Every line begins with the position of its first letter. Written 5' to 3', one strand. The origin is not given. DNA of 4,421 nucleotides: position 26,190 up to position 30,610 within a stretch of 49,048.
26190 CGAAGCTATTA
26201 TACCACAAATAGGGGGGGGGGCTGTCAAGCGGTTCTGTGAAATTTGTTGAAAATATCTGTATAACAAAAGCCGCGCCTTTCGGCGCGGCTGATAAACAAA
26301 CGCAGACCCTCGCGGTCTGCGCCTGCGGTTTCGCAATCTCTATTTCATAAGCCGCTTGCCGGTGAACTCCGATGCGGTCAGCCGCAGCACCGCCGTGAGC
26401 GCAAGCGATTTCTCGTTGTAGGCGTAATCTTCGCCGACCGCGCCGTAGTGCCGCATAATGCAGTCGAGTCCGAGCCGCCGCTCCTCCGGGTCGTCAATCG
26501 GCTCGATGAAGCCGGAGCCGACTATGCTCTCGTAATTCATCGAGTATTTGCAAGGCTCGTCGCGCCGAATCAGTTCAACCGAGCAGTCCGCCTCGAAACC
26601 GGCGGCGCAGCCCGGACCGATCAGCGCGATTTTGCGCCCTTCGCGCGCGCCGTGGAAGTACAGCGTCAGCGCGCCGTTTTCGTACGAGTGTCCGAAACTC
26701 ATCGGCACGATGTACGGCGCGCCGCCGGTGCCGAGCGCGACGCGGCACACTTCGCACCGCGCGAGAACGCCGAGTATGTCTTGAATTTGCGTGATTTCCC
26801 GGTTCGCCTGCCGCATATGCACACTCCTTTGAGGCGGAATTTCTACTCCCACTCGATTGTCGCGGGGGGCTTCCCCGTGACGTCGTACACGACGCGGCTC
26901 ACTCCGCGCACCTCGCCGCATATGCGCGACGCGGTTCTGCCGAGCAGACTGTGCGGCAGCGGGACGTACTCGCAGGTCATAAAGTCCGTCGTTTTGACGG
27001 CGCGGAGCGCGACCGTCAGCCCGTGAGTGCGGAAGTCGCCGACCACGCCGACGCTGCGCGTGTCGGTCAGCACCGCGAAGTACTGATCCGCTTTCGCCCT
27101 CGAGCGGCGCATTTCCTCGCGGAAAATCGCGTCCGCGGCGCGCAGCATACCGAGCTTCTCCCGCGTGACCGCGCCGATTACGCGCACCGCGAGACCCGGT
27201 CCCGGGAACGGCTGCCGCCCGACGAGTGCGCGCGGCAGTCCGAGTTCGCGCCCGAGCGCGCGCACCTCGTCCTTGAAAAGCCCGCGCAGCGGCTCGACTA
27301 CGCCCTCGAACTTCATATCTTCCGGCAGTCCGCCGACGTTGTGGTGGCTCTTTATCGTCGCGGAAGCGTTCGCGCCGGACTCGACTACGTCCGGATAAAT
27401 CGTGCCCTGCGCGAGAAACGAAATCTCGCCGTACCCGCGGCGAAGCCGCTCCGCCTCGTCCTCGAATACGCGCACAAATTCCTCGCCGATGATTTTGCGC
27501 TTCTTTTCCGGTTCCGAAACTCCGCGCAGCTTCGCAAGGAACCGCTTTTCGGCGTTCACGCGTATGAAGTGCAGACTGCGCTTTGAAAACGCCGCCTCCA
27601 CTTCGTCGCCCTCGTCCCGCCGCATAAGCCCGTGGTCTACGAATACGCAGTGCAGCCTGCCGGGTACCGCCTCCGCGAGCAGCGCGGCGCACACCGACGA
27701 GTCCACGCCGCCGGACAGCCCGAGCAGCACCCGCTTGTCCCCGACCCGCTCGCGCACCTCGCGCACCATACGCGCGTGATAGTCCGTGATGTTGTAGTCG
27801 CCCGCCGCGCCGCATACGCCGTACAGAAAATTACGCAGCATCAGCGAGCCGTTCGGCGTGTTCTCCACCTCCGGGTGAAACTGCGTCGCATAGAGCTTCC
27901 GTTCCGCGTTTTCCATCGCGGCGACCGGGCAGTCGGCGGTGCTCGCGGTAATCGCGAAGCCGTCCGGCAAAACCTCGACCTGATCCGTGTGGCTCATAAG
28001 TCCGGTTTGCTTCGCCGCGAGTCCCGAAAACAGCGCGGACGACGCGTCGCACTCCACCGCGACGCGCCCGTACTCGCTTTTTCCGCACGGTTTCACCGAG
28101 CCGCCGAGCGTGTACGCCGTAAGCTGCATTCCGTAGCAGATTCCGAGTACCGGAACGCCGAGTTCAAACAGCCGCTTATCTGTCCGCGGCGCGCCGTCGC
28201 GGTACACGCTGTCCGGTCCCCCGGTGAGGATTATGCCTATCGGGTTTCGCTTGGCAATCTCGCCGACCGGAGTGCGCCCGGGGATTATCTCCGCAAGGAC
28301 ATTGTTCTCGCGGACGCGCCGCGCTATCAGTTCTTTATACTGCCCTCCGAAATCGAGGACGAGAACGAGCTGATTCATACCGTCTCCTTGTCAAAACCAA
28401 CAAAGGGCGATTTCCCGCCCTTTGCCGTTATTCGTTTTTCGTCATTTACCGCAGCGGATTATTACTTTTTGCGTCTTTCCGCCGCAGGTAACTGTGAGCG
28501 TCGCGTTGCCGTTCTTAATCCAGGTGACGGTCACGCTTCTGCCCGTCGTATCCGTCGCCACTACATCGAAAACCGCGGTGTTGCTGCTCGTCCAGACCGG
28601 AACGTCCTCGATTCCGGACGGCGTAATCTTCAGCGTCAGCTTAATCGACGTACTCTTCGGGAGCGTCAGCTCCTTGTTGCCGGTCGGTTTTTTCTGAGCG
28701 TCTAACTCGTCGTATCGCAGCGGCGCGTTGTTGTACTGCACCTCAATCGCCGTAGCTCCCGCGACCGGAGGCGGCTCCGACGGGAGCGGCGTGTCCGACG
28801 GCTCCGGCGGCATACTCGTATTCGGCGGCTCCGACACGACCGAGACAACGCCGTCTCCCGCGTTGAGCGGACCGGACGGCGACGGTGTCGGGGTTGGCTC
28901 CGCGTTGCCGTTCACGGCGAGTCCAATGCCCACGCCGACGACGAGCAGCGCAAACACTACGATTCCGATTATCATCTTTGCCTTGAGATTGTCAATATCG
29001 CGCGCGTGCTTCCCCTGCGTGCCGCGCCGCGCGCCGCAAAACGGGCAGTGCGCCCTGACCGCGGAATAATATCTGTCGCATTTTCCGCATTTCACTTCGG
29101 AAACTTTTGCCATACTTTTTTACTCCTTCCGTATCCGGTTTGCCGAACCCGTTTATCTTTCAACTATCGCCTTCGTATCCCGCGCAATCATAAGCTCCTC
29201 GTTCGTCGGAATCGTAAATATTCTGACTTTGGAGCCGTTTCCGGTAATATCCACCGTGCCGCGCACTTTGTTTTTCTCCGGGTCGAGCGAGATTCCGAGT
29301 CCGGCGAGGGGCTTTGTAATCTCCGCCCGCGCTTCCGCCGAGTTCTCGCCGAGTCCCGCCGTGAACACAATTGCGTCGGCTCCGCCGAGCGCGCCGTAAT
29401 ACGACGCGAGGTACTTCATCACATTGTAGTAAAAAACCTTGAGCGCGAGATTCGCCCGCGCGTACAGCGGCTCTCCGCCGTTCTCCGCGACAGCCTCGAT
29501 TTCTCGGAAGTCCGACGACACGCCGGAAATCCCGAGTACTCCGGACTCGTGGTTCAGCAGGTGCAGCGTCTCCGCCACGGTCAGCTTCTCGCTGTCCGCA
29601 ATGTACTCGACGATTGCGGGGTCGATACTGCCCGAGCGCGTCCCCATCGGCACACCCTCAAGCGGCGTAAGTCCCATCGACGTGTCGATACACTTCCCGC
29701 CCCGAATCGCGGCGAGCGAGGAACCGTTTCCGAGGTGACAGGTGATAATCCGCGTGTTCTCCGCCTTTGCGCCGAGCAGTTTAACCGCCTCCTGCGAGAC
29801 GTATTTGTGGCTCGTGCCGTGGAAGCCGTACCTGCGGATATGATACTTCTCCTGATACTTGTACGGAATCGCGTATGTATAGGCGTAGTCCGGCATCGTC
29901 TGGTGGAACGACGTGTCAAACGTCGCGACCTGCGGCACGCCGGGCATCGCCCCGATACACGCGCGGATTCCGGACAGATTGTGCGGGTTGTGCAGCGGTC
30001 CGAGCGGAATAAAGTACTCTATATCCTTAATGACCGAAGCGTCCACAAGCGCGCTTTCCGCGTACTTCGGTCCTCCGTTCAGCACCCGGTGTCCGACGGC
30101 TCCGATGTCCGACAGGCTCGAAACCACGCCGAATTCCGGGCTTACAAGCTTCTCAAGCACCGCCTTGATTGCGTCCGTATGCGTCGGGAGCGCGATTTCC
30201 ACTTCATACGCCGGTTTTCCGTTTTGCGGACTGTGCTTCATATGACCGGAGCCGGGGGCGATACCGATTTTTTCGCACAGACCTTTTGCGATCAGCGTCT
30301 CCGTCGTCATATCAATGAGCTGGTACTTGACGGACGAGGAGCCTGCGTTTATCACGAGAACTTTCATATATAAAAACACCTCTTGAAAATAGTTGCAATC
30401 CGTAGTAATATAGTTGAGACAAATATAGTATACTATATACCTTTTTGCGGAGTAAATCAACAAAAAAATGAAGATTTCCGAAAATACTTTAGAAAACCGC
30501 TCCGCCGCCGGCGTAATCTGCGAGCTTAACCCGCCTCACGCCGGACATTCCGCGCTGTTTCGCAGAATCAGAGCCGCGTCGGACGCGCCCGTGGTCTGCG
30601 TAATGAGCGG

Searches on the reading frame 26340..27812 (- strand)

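Call 84: search_protein_families(library=pfam, proteins=[window:26340-27812:-], max_evalue=0.00001)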
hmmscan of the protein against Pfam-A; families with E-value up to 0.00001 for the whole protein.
window:26340-27812:- (490 aa): 1 family
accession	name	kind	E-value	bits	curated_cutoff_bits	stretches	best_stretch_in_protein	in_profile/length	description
PF12900.13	Pyridox_ox_2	-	7.6e-20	71.7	27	1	345-487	4-140/140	Pyridoxamine 5'-phosphate oxidase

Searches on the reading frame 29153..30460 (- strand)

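Call 84: search_protein_families(library=pfam, proteins=[window:29153-30460:-], max_evalue=0.00001)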
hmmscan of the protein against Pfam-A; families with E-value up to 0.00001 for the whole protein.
window:29153-30460:- (435 aa): 1 family
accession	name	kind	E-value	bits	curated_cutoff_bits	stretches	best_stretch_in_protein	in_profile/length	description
PF00871.23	Acetate_kinase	-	4.7e-141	470.4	22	1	33-427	1-392/392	Acetokinase family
